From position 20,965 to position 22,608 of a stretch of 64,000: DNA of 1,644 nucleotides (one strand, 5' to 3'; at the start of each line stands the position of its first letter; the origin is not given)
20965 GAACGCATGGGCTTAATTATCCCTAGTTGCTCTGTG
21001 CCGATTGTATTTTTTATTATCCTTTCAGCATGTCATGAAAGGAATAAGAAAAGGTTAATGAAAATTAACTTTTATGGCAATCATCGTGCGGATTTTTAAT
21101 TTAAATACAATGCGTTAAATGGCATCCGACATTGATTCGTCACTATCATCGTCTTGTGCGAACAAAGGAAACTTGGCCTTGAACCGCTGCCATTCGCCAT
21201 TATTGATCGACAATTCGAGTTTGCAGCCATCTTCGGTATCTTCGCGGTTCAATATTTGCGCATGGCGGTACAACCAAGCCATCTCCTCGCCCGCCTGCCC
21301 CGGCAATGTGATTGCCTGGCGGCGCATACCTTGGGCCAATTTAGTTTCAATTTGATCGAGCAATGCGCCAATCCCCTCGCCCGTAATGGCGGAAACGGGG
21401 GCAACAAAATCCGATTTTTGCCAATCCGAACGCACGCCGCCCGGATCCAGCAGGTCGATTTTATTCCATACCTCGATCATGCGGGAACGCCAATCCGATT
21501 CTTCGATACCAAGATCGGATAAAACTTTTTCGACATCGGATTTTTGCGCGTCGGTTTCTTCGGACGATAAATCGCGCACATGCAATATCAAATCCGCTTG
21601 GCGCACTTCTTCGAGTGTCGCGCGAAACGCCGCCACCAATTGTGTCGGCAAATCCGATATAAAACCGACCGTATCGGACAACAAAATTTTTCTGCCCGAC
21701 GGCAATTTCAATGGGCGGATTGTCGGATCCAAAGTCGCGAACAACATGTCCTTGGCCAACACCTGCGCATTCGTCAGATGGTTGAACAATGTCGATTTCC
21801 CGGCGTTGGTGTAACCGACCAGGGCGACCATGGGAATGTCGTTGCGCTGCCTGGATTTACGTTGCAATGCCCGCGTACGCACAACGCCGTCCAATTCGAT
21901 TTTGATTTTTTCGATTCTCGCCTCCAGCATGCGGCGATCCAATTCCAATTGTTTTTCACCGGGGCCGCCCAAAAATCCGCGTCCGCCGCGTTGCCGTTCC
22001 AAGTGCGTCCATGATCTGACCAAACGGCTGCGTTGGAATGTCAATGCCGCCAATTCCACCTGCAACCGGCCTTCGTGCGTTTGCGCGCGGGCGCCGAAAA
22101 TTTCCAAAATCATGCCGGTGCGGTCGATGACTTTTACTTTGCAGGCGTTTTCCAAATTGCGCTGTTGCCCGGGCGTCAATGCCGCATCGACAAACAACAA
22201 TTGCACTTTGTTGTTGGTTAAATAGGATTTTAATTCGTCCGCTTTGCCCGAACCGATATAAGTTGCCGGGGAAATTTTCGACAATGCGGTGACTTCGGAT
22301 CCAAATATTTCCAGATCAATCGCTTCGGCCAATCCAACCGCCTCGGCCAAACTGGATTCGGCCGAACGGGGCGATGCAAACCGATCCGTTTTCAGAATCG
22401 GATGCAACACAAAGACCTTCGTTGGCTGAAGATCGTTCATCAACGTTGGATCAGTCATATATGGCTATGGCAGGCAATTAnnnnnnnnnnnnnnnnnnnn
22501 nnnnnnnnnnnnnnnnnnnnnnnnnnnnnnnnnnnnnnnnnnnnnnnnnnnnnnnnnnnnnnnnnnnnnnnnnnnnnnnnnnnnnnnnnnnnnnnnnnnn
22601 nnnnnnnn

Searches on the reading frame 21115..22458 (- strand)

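Call 61: search_protein_families(library=ncbifam, proteins=[window:21115-22458:-], max_evalue=0.00001)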
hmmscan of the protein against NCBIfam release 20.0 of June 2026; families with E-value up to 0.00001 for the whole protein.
window:21115-22458:- (447 aa): 15 families
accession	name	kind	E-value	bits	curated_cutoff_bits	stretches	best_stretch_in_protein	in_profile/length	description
TIGR03156.1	GTP_HflX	equivalog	3.4e-133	443.9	216.75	1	30-373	12-350/351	GTPase HflX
NF008280.0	PRK11058.1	equivalog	2.9e-102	342.6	441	1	63-427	53-415/426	ribosome rescue GTPase HflX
TIGR03594.1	GTPase_EngA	equivalog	3.9e-15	55.8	306.7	1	209-377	1-163/432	ribosome biogenesis GTPase Der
NF008955.0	PRK12297.1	equivalog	4.1e-15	55.6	406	1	211-384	162-338/429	GTPase ObgE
NF003661.0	PRK05291.1-3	equivalog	2.5e-14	53.5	380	1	180-410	191-406/448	tRNA uridine-5-carboxymethylaminomethyl(34) synthesis GTPase MnmE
TIGR02729.1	Obg_CgtA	equivalog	3.8e-14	52.4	280.25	1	211-373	160-327/329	Obg family GTPase CgtA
NF000908.1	PRK00089.1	equivalog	1.2e-13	51.1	237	1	210-377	5-170/291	GTPase Era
NF008956.1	PRK12299.1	equivalog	3.2e-13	49.3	300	1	211-374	161-325/327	GTPase ObgE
TIGR00450.1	mnmE_trmE_thdF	equivalog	8.4e-12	44.9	252.6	1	173-377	177-366/446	tRNA uridine-5-carboxymethylaminomethyl(34) synthesis GTPase MnmE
TIGR03918.1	GTP_HydF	equivalog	7.2e-11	41.6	325.55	1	209-383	8-176/392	[FeFe] hydrogenase H-cluster maturation GTPase HydF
NF007171.0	PRK09602.1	subfamily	6.9e-08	31.7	387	0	210-246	4-40/397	YchF-related putative GTPase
TIGR00436.1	era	equivalog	1.7e-07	30.9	116.25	1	211-380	3-169/270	GTPase Era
NF002828.0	PRK03003.1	equivalog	3.5e-07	29.2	631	1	199-380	31-206/477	ribosome biogenesis GTPase Der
NF007071.0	PRK09518.1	equivalog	7.1e-06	24.8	953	0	201-382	264-439/706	bifunctional cytidylate kinase/GTPase Der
TIGR00231.1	small_GTP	domain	9.5e-06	25.5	42.5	0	210-371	5-163/164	GTP-binding protein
